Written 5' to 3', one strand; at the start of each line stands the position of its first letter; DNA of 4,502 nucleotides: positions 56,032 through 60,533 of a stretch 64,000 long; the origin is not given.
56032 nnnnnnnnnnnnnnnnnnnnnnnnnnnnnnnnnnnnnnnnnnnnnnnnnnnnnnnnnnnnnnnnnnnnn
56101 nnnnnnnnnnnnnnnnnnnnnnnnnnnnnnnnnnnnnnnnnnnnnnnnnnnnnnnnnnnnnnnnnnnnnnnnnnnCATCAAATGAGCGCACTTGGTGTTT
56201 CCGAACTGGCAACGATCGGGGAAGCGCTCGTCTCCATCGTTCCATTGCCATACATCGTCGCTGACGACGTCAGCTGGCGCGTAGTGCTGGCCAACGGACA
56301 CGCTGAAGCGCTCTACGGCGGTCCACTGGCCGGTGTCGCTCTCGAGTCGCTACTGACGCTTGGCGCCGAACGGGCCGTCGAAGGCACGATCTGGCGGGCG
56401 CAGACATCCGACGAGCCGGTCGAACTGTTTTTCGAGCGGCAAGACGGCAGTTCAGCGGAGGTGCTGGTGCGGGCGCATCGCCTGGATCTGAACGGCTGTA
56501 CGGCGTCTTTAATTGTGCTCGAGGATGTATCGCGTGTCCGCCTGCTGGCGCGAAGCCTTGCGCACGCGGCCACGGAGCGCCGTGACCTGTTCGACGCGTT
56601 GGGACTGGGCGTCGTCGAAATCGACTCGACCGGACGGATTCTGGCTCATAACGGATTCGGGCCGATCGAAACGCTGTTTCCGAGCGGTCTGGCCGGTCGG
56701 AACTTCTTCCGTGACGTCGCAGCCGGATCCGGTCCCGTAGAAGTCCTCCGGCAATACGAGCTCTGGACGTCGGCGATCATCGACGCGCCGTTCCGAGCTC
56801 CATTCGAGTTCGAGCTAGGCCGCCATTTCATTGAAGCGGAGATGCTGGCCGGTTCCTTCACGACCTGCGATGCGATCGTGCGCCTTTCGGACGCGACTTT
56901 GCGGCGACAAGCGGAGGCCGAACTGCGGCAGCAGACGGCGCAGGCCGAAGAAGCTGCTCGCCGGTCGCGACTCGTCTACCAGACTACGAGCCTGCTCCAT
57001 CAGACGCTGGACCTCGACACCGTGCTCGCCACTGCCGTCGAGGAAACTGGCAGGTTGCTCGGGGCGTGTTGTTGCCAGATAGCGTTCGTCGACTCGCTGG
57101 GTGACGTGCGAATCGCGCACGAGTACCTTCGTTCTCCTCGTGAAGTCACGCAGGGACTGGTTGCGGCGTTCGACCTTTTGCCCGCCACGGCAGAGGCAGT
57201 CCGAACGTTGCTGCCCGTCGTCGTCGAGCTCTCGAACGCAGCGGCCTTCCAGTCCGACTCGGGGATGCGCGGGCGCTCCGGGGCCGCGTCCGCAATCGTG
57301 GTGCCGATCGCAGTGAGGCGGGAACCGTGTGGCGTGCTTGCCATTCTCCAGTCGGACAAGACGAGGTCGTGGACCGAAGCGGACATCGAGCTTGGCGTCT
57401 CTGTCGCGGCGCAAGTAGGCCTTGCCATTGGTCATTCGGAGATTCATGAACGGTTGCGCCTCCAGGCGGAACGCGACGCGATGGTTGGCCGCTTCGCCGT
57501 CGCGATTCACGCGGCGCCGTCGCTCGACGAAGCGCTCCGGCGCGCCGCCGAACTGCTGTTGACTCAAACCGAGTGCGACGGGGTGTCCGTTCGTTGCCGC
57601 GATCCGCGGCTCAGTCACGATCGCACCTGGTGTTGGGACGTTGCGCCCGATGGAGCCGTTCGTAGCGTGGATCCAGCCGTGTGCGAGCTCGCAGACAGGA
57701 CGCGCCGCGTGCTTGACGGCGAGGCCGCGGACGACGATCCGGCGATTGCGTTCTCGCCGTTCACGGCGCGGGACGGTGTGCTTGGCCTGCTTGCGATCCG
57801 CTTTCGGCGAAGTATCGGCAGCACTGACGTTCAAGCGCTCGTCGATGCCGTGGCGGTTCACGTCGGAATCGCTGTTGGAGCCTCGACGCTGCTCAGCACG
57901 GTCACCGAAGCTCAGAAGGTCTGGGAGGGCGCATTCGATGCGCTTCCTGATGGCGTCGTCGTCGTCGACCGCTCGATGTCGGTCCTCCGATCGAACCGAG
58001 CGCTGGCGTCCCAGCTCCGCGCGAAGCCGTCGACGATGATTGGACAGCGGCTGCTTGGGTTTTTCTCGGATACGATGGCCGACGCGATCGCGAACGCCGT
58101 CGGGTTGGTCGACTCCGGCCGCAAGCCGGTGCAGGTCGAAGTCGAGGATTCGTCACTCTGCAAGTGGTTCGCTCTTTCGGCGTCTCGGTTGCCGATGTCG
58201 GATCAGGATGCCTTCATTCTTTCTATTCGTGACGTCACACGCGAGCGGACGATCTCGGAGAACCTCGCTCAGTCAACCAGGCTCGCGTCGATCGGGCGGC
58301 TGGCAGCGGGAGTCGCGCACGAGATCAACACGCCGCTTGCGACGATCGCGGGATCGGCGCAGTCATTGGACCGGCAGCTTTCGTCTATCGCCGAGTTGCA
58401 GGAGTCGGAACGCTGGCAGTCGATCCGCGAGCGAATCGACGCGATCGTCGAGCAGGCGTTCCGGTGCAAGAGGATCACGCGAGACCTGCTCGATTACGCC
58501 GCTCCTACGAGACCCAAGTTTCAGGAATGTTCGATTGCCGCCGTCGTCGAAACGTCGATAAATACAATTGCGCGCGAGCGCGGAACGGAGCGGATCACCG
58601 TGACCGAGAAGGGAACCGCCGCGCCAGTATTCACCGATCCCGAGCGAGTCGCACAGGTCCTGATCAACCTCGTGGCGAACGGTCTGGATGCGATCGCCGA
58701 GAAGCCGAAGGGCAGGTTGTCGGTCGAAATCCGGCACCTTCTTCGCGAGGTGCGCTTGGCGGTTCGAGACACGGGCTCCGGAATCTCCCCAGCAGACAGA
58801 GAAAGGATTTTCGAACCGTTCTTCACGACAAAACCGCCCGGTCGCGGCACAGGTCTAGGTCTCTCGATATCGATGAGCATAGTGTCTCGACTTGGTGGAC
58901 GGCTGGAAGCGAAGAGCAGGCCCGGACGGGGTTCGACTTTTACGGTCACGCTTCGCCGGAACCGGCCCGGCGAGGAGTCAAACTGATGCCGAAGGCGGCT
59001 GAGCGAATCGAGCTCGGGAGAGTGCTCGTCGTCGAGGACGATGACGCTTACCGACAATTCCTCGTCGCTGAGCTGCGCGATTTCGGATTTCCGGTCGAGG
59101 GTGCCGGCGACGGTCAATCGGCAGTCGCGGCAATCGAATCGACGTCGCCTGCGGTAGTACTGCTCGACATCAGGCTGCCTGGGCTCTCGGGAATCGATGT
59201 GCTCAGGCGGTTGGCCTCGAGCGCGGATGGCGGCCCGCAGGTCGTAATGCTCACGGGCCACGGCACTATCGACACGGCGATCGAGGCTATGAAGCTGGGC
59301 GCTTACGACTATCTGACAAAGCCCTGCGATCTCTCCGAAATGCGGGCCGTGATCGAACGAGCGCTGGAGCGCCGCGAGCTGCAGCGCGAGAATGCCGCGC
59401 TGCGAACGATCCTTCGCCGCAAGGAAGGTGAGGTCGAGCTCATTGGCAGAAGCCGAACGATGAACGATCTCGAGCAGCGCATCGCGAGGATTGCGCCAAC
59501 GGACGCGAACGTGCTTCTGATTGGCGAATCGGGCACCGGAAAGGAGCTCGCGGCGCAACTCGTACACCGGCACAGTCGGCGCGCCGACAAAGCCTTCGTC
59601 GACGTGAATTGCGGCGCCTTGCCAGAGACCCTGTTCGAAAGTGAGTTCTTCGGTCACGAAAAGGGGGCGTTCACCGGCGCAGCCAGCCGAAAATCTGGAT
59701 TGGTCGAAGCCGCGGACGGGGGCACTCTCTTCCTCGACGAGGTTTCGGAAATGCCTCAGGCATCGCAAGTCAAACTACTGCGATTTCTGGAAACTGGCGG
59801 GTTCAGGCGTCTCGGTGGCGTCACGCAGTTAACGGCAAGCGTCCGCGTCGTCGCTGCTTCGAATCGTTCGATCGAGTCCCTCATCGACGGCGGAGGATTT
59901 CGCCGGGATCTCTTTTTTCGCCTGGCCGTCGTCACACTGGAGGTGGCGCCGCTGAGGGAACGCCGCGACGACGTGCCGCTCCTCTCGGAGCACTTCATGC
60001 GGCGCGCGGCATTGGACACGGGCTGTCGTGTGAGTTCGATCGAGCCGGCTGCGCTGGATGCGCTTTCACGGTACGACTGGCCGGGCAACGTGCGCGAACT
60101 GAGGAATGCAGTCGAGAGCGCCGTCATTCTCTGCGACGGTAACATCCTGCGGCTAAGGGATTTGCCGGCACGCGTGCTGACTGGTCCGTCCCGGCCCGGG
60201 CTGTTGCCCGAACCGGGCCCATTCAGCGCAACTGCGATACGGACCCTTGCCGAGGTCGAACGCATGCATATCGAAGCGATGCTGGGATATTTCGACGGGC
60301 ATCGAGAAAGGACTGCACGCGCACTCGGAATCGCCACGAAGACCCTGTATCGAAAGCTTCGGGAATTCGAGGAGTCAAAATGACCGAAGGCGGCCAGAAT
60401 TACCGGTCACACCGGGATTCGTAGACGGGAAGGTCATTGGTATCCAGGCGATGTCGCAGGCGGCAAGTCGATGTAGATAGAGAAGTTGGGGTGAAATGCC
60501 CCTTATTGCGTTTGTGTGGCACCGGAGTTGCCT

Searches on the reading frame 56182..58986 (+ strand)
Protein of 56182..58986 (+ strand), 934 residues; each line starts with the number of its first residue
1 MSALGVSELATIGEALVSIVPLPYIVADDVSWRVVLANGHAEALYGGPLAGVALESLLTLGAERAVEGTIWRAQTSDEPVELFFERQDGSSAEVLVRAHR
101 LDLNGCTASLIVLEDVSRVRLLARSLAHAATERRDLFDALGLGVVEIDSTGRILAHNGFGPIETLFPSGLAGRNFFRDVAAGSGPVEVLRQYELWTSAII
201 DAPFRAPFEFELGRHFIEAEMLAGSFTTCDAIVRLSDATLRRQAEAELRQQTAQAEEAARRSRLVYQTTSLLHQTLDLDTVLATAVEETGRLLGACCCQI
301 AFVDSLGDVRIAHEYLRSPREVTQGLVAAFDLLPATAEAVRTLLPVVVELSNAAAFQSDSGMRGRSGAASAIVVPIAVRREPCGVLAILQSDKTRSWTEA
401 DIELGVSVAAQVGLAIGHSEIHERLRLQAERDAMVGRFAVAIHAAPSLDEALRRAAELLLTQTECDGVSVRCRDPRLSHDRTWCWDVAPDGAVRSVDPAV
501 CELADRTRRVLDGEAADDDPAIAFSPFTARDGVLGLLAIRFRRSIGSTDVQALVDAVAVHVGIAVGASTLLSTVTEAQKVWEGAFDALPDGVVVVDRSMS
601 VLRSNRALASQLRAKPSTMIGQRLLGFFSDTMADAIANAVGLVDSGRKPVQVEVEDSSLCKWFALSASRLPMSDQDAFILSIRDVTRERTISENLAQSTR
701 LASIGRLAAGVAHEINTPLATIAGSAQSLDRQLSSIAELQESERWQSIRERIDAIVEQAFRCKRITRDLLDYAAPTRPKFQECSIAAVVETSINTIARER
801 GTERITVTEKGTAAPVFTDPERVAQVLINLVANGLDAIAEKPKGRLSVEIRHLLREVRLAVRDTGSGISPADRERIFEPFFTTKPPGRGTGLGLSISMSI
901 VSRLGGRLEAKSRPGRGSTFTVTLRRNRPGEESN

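Call 6: search_protein_families(library=pfam, proteins=[window:56182-58986:+])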
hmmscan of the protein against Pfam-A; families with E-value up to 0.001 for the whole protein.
window:56182-58986:+ (934 aa): 8 families
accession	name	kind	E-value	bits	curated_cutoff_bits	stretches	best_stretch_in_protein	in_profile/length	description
PF02518.31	HATPase_c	-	1.5e-26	93.5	26.4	1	819-926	2-109/111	Histidine kinase-, DNA gyrase B-, and HSP90-like ATPase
PF01590.32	GAF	-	6.3e-15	56.3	22.4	1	277-416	1-133/133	GAF domain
PF13492.12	GAF_3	-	4.6e-14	53.4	27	1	277-416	1-127/129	GAF domain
PF08448.16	PAS_4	-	2.1e-11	44.4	23.1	1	585-689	1-109/110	PAS fold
PF13185.12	GAF_2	-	8.1e-11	42.7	28.6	1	276-416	2-135/136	GAF domain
PF00512.31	HisKA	-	2.2e-10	40.9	26.9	1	705-773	3-61/66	His Kinase A (phospho-acceptor) domain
PF13188.13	PAS_8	-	1e-06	28.9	21.8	0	582-615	4-37/65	PAS domain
PF00989.32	PAS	-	2.5e-05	24.7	22.6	0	583-638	5-64/113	PAS fold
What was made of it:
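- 56182..58986 (+): Sensor histidine kinase. It has GAF, PAS_4, HisKA and HATPase_c domains, shows no convincing transmembrane segment and is therefore probably cytoplasmic. It is the presumed cognate kinase of the activator. Pfam hits in call 6.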

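Call 73: search_protein_families(library=ncbifam, proteins=[window:56182-58986:+], max_evalue=0.00001)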
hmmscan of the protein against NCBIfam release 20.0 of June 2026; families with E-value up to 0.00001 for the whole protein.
window:56182-58986:+ (934 aa): 77 families (the best 25 are shown)
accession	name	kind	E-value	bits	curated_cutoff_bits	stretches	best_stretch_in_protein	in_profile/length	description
NF008468.0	PRK11360.1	equivalog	7.5e-65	219.5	646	1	569-931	258-613/616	two-component system sensor histidine kinase AtoS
NF052573.1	HisKinEspAMyxo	equivalog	2.6e-47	161.3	1400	1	585-926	260-611/755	serine histidine kinase EspA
NF052574.1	HisKinEspCMyxo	equivalog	1.1e-46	159.5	1200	1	590-925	295-636/785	serine histidine kinase EspC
NF007688.0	PRK10364.1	equivalog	2.1e-45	155.3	479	1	687-925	223-450/460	two-component system sensor histidine kinase ZraS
NF038348.1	T2SS_HK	subfamily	8.5e-42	143.3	450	2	748-924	397-571/574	histidine kinase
NF010411.0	PRK13837.1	equivalog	3.4e-37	127.9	647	1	683-925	429-674/828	two-component system VirA-like sensor kinase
NF046044.1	PnpS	equivalog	2.7e-36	125.4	400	1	570-924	46-389/390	two-component system histidine kinase PnpS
NF047497.1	HK_LIC_12097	equivalog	3.1e-35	121.6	500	1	678-923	124-363/367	LIC_12097 family sensor histidine kinase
NF046020.1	HisKinCckABruc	equivalog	9.8e-33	113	1000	1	622-928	392-709/868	cell cycle histidine kinase CckA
NF041777.1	sens_FixL_Rhizob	equivalog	7e-32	110.7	850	1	690-924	248-479/485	sensor protein FixL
TIGR02966.1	phoR_proteo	equivalog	1.5e-30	106.4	334.2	1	582-924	9-333/333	phosphate regulon sensor histidine kinase PhoR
NF010076.0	PRK13557.1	subfamily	5.7e-28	97.6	631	1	678-923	137-391/540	histidine kinase famiy protein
NF047466.1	hybrid_RR_LvrB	exception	8.5e-28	97.6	500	1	686-924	134-374/377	hybrid histidine kinase/response regulator LvrB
NF008293.1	PRK11073.1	equivalog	4.4e-27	95.2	240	1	585-924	13-345/349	nitrogen regulation protein NR(II)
NF033792.0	ActS_PrrB_HisK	equivalog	1.4e-26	93.3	350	1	695-927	193-420/423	ActS/PrrB/RegB family redox-sensitive histidine kinase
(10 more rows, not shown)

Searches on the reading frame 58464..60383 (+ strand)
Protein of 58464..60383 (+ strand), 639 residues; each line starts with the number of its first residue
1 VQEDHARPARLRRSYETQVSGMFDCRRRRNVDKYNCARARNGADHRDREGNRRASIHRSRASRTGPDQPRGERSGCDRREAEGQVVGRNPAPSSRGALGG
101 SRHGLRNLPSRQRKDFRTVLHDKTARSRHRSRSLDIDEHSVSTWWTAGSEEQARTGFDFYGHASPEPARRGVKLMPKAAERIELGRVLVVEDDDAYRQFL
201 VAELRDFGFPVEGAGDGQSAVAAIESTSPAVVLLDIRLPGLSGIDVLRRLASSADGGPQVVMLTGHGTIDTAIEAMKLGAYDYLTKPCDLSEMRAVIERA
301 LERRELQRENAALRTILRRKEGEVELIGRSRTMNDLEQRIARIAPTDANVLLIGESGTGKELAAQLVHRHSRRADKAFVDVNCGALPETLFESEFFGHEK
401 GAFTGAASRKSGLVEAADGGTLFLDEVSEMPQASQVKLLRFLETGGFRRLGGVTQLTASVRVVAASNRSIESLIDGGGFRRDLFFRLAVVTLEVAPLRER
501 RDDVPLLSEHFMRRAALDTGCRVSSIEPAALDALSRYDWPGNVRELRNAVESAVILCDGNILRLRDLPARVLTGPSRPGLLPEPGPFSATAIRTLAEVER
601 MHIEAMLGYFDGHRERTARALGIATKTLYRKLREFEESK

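Call 6: search_protein_families(library=pfam, proteins=[window:58464-60383:+])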
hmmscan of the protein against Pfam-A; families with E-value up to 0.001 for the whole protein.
window:58464-60383:+ (639 aa): 10 families
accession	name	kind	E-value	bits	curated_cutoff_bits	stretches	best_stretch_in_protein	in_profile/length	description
PF00158.32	Sigma54_activat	-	1.3e-64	217.3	20.2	1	326-492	1-167/168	Sigma-54 interaction domain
PF25601.1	AAA_lid_14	-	1.6e-26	92.4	27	1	498-574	1-77/87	AAA+ ATPase lid domain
PF00072.30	Response_reg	-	1.9e-26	92.8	30.2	1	187-297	1-110/111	Response regulator receiver domain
PF14532.12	Sigma54_activ_2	-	1.1e-22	81.3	25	1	327-497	1-138/138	Sigma-54 interaction domain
PF02954.25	HTH_8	-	2.1e-10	40.6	22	1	594-635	1-42/42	Bacterial regulatory protein, Fis family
PF07728.20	AAA_5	-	1.5e-07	32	22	1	349-468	1-123/139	AAA domain (dynein-related subfamily)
PF01078.27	Mg_chelatase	-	4.8e-05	23.3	20.3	0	405-468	93-158/207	Magnesium chelatase, subunit ChlI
PF13191.12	AAA_16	-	5.4e-05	24.2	32.6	1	325-391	1-66/167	AAA ATPase domain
PF00493.29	MCM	-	0.00027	20.6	23.3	1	346-468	56-173/224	MCM P-loop domain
PF00004.35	AAA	-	0.00047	21.1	21.2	0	350-473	1-114/131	ATPase family associated with various cellular activities (AAA)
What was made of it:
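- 58986..60383 (+): NtrC-family sigma-54 activator (bEBP) with REC, AAA+ and HTH_8 domains. It carries GAFTGA (residue 227), Walker A GESGTGK (residue 180) and the receiver Asp in LLDIRLP (residue 61). Pfam Sigma54_activat 1.3e-64, Response_reg 1.9e-26, HTH_8 2.1e-10 (call 6).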
